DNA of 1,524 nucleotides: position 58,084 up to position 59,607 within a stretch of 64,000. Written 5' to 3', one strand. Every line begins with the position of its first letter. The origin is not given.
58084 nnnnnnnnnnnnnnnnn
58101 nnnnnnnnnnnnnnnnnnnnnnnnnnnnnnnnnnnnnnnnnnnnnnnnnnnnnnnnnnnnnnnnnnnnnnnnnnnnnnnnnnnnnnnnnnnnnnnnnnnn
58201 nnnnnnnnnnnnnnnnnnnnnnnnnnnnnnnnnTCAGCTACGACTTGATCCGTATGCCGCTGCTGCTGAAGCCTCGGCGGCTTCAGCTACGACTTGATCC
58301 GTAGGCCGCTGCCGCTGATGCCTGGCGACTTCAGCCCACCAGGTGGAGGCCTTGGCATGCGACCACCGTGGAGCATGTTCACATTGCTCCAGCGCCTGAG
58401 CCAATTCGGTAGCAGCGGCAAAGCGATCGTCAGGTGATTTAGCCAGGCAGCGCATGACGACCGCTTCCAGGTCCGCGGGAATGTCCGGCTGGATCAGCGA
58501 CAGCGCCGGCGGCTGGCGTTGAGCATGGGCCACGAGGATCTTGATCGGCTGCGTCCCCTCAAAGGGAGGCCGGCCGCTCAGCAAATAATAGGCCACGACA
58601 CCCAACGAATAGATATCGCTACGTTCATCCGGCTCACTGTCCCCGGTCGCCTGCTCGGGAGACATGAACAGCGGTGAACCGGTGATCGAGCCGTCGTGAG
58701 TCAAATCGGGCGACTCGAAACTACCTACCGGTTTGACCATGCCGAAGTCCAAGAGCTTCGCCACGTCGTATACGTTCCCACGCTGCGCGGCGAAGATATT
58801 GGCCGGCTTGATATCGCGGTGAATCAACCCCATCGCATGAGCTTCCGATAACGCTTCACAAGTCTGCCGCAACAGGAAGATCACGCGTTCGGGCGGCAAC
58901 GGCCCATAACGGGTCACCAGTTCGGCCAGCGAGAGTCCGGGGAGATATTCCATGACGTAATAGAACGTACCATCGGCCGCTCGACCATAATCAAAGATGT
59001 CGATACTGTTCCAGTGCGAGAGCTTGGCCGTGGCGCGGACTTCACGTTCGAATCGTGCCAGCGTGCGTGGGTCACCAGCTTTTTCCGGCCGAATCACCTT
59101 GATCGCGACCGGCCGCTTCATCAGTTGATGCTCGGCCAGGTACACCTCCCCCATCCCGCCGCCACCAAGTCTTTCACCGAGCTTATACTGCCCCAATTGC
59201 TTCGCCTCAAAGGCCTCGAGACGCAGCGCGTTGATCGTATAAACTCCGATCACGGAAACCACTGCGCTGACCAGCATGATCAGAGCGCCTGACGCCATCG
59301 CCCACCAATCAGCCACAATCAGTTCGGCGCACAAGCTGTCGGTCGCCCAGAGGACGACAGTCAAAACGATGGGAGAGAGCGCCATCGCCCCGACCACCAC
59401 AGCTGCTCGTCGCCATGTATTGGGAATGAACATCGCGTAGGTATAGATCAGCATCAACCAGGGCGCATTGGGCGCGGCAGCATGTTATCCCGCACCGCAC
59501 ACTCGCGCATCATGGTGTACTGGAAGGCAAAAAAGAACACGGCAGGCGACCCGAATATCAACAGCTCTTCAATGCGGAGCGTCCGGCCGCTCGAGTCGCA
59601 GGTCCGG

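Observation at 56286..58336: REPtron-like locus 2: second RAYT-like gene inside a distinct hairpin-repeat family that invades neighbouring genes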

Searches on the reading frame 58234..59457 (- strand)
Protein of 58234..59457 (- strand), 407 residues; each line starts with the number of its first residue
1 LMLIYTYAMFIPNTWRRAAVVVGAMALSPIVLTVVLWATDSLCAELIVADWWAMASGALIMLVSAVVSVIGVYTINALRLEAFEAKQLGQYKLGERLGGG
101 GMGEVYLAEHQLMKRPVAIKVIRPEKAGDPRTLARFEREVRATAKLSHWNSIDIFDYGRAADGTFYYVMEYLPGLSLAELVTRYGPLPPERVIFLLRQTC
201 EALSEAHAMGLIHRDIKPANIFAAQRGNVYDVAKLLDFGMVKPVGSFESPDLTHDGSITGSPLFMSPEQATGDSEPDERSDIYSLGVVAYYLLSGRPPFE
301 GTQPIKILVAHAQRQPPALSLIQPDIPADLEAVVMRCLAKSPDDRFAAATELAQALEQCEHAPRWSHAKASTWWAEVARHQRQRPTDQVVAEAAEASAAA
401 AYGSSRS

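Call 4: search_protein_families(library=pfam, proteins=[window:58234-59457:-], max_evalue=0.1)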
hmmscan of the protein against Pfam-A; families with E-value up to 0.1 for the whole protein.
window:58234-59457:- (407 aa): 4 families
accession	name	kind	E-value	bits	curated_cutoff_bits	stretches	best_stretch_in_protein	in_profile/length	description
PF00069.31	Pkinase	-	1.1e-43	149.9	31.7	1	91-350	1-256/263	Protein kinase domain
PF07714.23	PK_Tyr_Ser-Thr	-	5.3e-25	88.6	23.1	1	92-347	2-250/258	Protein tyrosine and serine/threonine kinase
PF03109.22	ABC1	-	0.00011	21.8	22.9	1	166-244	144-217/244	ABC1 atypical kinase-like domain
PF06293.20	Kdo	-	0.065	13.1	21.3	0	176-238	104-166/207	Lipopolysaccharide kinase (Kdo/WaaP) family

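Call 39: find_homologous_proteins(query=window:58237-59457:-, max_evalue=1e-20)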
Query window:58237-59457:- (407 aa): 8000 proteins with E <= 1e-20 among 8000 candidates; the best 120 are listed.
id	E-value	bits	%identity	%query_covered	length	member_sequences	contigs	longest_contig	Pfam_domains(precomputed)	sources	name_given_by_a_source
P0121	4.2e-219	745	82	98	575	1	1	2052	PF07714.24,PF00069.32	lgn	-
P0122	5.6e-217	738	83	94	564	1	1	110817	PF07714.24,PF00069.32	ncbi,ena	-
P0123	2.3e-215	733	84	93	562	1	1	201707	PF07714.24,PF00069.32,PF03109.23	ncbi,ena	-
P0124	1.2e-208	711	82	90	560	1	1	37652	PF07714.24,PF00069.32,PF03109.23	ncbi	-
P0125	9.6e-208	708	79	96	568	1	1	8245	PF07714.24,PF00069.32,PF03109.23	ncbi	-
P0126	7.3e-200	682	78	93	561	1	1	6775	PF07714.24,PF00069.32,PF03109.23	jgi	-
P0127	6.6e-197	672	78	93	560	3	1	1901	PF07714.24,PF00069.32,PF03109.23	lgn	-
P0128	7.5e-196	669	75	96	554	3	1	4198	PF07714.24,PF00069.32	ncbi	-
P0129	7.4e-195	666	77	92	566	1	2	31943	PF07714.24,PF00069.32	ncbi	ncbi:MAG: serine/threonine-protein kinase [Planctomycetota bacterium]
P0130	6.5e-193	659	75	94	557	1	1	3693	PF07714.24,PF00069.32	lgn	-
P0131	2.5e-192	657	75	93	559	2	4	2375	PF07714.24,PF00069.32,PF03109.23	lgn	-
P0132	8.0e-192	656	76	93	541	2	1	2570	PF07714.24,PF00069.32,PF03109.23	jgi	-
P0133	1.9e-191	654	75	93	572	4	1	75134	PF07714.24,PF00069.32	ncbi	ncbi:MAG: serine/threonine-protein kinase [Pirellulaceae bacterium]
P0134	2.3e-188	644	71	96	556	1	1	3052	PF07714.24,PF00069.32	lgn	-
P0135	3.1e-188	644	73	96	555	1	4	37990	PF07714.24,PF00069.32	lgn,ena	-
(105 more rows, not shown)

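Call 41: find_encoding_contigs(protein=P0123, flank=8000, max_places=2)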
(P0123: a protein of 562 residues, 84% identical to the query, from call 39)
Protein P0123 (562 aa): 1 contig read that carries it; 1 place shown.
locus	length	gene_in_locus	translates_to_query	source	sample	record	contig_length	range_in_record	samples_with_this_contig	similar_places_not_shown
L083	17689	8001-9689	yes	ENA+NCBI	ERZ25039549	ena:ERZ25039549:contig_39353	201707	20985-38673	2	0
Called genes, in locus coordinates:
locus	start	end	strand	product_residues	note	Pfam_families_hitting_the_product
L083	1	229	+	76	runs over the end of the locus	PF19451:DUF5989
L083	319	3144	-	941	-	PF00082:Peptidase_S8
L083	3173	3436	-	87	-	-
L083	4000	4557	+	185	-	-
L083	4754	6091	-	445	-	PF03446:NAD_binding_2 (weak), PF03721:UDPG_MGDP_dh_N, PF00984:UDPG_MGDP_dh, PF03720:UDPG_MGDP_dh_C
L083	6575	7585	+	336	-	PF01073:3Beta_HSD, PF01370:Epimerase, PF02719:Polysacc_synt_2, PF04321:RmlD_sub_bind, PF07993:NAD_binding_4 (faint), PF16363:GDP_Man_Dehyd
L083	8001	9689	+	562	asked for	PF00069:Pkinase, PF03109:ABC1 (faint), PF07714:PK_Tyr_Ser-Thr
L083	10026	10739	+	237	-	PF00330:Aconitase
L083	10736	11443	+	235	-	PF00330:Aconitase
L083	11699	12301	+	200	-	PF00694:Aconitase_C, PF27512:LeuD (weak), PF27434:LeuD_C (weak)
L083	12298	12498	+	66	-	-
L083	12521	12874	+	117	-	-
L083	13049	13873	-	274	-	PF13428:TPR_14 (faint), PF23914:TPR_CcmH_CycH (faint), PF13431:TPR_17 (faint)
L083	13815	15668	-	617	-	PF04932:Wzy_C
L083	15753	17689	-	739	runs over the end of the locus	PF01656:CbiA, PF06564:CBP_BcsQ (weak), PF10609:ParA, PF13614:AAA_31 (weak)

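Call 42: find_encoding_contigs(protein=P0122, flank=8000, max_places=2)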
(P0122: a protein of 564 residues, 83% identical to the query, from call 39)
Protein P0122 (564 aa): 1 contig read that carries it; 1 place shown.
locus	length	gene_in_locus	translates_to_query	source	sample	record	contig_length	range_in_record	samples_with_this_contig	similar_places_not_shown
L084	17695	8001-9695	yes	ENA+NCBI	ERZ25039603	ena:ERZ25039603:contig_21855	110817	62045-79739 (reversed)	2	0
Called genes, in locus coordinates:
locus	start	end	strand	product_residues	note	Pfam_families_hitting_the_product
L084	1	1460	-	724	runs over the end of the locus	PF00082:Peptidase_S8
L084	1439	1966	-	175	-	PF00082:Peptidase_S8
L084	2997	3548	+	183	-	-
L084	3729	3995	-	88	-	PF12441:CopG_antitoxin, PF01402:RHH_1 (faint)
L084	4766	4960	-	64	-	-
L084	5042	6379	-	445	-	PF03446:NAD_binding_2 (weak), PF03721:UDPG_MGDP_dh_N, PF00984:UDPG_MGDP_dh, PF03720:UDPG_MGDP_dh_C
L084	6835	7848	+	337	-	PF00106:adh_short (weak), PF01073:3Beta_HSD, PF01370:Epimerase, PF02719:Polysacc_synt_2, PF04321:RmlD_sub_bind, PF07993:NAD_binding_4 (faint), PF13460:NAD_binding_10 (weak), PF16363:GDP_Man_Dehyd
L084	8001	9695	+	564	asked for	PF00069:Pkinase, PF07714:PK_Tyr_Ser-Thr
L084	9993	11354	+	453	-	PF00330:Aconitase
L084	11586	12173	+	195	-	PF00694:Aconitase_C, PF27512:LeuD (weak), PF27434:LeuD_C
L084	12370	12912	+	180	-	-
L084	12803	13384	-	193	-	-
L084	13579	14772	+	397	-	PF01425:Amidase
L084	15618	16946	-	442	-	PF12704:MacB_PCD, PF02687:FtsX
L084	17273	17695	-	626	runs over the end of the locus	PF13499:EF-hand_7 (faint), PF13405:EF-hand_6 (faint), PF25975:CzcB_C (weak), PF25989:YknX_C (weak), PF00036:EF-hand_1 (faint), PF13202:EF-hand_5 (faint)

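Call 45: find_encoding_contigs(protein=P0124, flank=5000, max_places=1)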
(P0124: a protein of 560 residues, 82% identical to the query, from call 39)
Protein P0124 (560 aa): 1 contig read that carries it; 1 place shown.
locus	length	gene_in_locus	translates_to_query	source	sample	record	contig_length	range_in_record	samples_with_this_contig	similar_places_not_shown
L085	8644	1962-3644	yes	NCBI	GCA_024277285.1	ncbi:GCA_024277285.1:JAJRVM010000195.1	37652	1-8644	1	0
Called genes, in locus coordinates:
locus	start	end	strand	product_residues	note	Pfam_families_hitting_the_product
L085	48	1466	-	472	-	PF00330:Aconitase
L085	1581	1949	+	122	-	-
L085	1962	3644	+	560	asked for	PF00069:Pkinase, PF07714:PK_Tyr_Ser-Thr, PF03109:ABC1 (faint)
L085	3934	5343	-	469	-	PF12704:MacB_PCD, PF02687:FtsX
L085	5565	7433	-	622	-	PF13405:EF-hand_6 (faint), PF25967:RND-MFP_C (weak), PF25975:CzcB_C (weak), PF25989:YknX_C, PF00036:EF-hand_1 (faint), PF13202:EF-hand_5 (faint), PF13499:EF-hand_7 (faint)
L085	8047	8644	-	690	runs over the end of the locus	PF00270:DEAD (weak), PF04851:ResIII, PF13604:AAA_30 (faint), PF17757:UvrB_inter, PF27431:UvrB_3rd, PF00271:Helicase_C, PF12344:UvrB, PF02151:UVR (weak)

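Call 46: find_encoding_contigs(protein=P0129, flank=5000, max_places=1)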
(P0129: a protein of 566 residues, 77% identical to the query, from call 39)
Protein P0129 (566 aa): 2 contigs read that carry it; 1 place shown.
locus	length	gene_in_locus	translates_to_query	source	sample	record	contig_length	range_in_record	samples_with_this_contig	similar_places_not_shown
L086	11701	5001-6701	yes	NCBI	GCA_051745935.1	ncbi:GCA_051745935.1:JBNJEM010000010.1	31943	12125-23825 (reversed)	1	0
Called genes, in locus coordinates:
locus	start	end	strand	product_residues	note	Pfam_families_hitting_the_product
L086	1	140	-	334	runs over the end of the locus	PF08545:ACP_syn_III, PF08541:ACP_syn_III_C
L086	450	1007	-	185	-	-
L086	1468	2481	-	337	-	PF01073:3Beta_HSD, PF01370:Epimerase, PF02719:Polysacc_synt_2, PF04321:RmlD_sub_bind, PF07993:NAD_binding_4 (faint), PF16363:GDP_Man_Dehyd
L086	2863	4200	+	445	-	PF03446:NAD_binding_2 (weak), PF03721:UDPG_MGDP_dh_N, PF00984:UDPG_MGDP_dh, PF03720:UDPG_MGDP_dh_C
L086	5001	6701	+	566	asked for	PF00069:Pkinase, PF07714:PK_Tyr_Ser-Thr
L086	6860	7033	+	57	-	-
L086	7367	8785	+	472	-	PF00330:Aconitase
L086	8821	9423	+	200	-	PF00694:Aconitase_C, PF27512:LeuD, PF27434:LeuD_C (weak)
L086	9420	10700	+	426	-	PF01425:Amidase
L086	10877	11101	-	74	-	-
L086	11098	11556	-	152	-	PF01850:PIN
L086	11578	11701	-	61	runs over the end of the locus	PF16277:DUF4926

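Call 47: find_encoding_contigs(protein=P0133, flank=5000, max_places=1)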
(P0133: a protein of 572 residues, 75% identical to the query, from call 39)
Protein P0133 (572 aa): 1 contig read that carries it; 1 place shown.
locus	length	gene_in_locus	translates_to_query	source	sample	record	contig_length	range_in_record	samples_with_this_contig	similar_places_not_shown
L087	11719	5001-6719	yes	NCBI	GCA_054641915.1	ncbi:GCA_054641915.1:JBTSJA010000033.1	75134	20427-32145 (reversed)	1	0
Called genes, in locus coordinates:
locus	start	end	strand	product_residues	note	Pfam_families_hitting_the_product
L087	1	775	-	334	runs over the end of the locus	PF00195:Chal_sti_synt_N, PF08392:FAE1_CUT1_RppA (weak), PF08545:ACP_syn_III, PF08541:ACP_syn_III_C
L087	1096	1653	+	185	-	-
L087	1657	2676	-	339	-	PF01073:3Beta_HSD, PF01370:Epimerase, PF02719:Polysacc_synt_2, PF04321:RmlD_sub_bind, PF07993:NAD_binding_4 (faint), PF13460:NAD_binding_10 (weak), PF16363:GDP_Man_Dehyd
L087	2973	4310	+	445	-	PF03446:NAD_binding_2, PF03721:UDPG_MGDP_dh_N, PF00984:UDPG_MGDP_dh, PF03720:UDPG_MGDP_dh_C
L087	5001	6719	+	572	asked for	PF00069:Pkinase, PF07714:PK_Tyr_Ser-Thr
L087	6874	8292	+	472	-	PF00330:Aconitase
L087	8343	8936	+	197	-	PF00694:Aconitase_C, PF27512:LeuD, PF27434:LeuD_C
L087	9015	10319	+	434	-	PF01425:Amidase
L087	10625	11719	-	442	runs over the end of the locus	PF12704:MacB_PCD, PF02687:FtsX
